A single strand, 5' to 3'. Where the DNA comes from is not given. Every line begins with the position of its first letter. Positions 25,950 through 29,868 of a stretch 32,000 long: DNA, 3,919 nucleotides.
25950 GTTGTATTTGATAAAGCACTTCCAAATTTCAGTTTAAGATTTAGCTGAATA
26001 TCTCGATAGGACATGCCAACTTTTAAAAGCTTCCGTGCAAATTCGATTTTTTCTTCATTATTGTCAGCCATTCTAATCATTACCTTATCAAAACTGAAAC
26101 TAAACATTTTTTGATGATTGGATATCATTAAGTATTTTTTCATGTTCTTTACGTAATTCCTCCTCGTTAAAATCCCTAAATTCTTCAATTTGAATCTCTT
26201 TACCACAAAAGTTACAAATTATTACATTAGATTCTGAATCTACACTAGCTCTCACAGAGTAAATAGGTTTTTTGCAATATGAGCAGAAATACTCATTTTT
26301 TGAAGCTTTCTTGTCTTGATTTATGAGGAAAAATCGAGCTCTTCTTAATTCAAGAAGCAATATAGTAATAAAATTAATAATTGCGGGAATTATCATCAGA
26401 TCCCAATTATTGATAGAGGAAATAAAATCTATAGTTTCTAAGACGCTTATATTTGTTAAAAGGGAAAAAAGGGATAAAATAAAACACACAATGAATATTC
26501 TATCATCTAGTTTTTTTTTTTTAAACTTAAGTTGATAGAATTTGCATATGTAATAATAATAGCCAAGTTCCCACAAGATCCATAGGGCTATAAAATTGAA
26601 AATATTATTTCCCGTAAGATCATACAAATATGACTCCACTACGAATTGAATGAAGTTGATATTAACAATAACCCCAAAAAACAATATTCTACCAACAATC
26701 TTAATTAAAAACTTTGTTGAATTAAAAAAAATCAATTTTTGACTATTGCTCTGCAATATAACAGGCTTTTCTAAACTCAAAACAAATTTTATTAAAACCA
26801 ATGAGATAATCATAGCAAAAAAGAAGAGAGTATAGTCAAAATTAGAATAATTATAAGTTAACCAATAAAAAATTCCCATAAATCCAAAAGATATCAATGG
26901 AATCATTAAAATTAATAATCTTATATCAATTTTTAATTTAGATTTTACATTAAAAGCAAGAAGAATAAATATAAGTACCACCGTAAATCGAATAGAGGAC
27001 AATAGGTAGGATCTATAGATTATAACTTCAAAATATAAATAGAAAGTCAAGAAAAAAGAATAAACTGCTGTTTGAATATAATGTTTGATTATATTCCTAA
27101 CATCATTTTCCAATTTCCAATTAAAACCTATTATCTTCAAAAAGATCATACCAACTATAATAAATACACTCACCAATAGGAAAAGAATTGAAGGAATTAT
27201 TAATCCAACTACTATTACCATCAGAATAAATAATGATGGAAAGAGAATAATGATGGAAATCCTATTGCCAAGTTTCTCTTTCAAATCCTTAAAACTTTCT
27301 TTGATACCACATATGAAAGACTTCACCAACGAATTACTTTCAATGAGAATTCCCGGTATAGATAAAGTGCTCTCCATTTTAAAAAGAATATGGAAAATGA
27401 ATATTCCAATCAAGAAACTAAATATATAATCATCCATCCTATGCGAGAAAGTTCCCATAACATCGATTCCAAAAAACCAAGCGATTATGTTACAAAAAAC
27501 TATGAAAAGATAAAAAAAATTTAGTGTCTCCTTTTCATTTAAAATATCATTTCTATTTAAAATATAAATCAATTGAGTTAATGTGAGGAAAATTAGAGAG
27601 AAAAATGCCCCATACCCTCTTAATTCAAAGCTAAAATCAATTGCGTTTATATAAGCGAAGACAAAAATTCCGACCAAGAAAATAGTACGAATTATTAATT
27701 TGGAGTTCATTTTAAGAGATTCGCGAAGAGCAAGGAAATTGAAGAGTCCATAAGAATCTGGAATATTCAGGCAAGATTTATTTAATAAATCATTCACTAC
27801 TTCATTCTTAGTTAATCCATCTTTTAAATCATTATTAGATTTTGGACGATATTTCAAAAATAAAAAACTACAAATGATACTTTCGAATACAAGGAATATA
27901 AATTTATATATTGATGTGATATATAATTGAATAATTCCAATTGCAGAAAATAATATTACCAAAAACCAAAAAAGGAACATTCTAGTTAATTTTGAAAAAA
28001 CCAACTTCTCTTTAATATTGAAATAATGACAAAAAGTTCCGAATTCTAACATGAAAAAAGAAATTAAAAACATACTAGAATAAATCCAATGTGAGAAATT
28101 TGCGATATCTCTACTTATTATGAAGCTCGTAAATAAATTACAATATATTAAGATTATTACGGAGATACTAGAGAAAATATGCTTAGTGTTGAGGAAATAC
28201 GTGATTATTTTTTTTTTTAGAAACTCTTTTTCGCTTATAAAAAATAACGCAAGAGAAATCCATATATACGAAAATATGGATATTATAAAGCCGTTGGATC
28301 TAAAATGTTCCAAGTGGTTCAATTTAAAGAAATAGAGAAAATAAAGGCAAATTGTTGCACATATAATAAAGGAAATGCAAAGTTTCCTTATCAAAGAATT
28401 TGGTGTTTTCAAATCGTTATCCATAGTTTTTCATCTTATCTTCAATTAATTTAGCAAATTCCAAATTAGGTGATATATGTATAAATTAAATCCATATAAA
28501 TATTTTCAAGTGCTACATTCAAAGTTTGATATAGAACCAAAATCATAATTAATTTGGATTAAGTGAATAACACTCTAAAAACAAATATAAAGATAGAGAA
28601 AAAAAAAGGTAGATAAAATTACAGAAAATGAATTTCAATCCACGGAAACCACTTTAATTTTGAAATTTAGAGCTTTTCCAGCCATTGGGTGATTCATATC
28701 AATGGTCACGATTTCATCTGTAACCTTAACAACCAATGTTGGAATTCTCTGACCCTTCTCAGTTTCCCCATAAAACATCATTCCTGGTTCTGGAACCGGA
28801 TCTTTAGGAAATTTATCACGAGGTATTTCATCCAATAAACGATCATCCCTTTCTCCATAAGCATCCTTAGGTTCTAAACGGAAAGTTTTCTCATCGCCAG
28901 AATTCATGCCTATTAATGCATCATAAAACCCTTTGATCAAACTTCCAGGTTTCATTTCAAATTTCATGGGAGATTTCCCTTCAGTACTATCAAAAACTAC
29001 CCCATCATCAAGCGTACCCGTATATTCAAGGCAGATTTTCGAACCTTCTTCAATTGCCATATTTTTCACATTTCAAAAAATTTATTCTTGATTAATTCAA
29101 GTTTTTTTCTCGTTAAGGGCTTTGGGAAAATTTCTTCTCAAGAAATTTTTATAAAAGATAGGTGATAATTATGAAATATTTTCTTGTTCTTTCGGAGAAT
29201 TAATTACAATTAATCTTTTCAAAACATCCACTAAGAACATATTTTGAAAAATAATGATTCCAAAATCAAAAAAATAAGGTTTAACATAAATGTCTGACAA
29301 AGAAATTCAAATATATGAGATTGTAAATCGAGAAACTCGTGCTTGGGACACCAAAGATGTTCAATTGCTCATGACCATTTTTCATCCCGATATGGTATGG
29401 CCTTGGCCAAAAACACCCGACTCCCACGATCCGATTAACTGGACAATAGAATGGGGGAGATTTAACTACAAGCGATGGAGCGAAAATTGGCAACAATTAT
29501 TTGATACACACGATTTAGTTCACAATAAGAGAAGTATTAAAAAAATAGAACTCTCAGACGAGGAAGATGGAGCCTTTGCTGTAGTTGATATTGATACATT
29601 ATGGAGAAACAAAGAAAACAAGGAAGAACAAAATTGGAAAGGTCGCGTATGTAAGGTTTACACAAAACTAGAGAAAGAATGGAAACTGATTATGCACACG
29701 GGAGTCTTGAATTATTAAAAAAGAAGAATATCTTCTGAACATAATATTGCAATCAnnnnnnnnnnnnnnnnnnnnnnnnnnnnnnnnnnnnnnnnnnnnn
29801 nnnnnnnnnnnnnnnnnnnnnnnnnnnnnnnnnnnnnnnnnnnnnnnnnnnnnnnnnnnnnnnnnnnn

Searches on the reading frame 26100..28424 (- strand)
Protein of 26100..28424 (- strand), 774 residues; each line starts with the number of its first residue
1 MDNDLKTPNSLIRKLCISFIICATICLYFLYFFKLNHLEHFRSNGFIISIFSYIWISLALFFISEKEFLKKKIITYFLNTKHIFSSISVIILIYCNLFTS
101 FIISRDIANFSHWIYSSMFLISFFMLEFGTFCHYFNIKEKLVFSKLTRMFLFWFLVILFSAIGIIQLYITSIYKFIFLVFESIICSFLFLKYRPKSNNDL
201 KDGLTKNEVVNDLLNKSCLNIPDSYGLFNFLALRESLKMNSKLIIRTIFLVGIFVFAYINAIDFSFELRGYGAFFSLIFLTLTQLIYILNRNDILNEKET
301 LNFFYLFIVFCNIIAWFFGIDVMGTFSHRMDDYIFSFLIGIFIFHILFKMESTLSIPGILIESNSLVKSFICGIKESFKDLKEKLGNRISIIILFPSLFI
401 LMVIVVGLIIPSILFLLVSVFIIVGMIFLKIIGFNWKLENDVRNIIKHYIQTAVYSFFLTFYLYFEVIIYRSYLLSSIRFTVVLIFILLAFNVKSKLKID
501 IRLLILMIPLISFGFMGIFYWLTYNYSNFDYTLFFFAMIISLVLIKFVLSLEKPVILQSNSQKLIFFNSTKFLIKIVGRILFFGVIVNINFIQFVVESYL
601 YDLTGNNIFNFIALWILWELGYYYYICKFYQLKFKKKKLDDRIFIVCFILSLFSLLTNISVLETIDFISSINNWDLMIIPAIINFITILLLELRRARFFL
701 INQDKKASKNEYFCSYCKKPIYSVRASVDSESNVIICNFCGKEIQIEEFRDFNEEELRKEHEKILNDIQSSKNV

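Call 7: search_protein_families(library=pfam, proteins=[window:26100-28424:-], max_evalue=0.001)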
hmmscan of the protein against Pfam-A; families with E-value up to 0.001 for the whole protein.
window:26100-28424:- (774 aa): 0 families

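Call 49: search_protein_families(library=pfam, proteins=[window:26100-28424:-], max_evalue=1)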
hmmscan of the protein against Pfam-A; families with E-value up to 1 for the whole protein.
window:26100-28424:- (774 aa): 3 families
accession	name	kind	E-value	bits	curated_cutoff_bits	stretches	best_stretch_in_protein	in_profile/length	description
PF06689.19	zf-C4_ClpX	-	0.043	14.1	27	1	713-740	2-29/39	ClpX C4-type zinc finger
PF18508.7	zf_C2H2_13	-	0.23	11.5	26.5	1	727-747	10-30/42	Zinc finger domain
PF25169.1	DUF7830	-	0.46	10.8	27.5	0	702-722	25-45/72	Domain of unknown function (DUF7830)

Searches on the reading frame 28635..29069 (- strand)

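Call 7: search_protein_families(library=pfam, proteins=[window:28635-29069:-], max_evalue=0.001)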
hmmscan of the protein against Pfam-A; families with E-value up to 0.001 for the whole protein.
window:28635-29069:- (144 aa): 1 family
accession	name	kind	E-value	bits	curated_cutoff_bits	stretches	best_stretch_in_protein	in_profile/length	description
PF00254.34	FKBP_C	-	2.5e-16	60.2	21.1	1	5-76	4-76/94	FKBP-type peptidyl-prolyl cis-trans isomerase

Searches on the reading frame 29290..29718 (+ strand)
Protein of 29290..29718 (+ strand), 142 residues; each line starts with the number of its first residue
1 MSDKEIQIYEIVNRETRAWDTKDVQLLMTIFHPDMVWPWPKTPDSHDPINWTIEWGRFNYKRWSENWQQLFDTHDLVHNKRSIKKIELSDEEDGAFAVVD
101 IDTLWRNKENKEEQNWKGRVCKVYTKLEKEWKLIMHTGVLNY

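Call 7: search_protein_families(library=pfam, proteins=[window:29290-29718:+], max_evalue=0.001)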
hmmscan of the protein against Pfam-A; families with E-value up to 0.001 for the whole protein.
window:29290-29718:+ (142 aa): 1 family
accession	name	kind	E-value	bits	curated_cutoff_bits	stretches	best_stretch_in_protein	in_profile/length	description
PF14534.12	DUF4440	-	6.5e-06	27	25.2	1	10-133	3-107/107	Domain of unknown function (DUF4440)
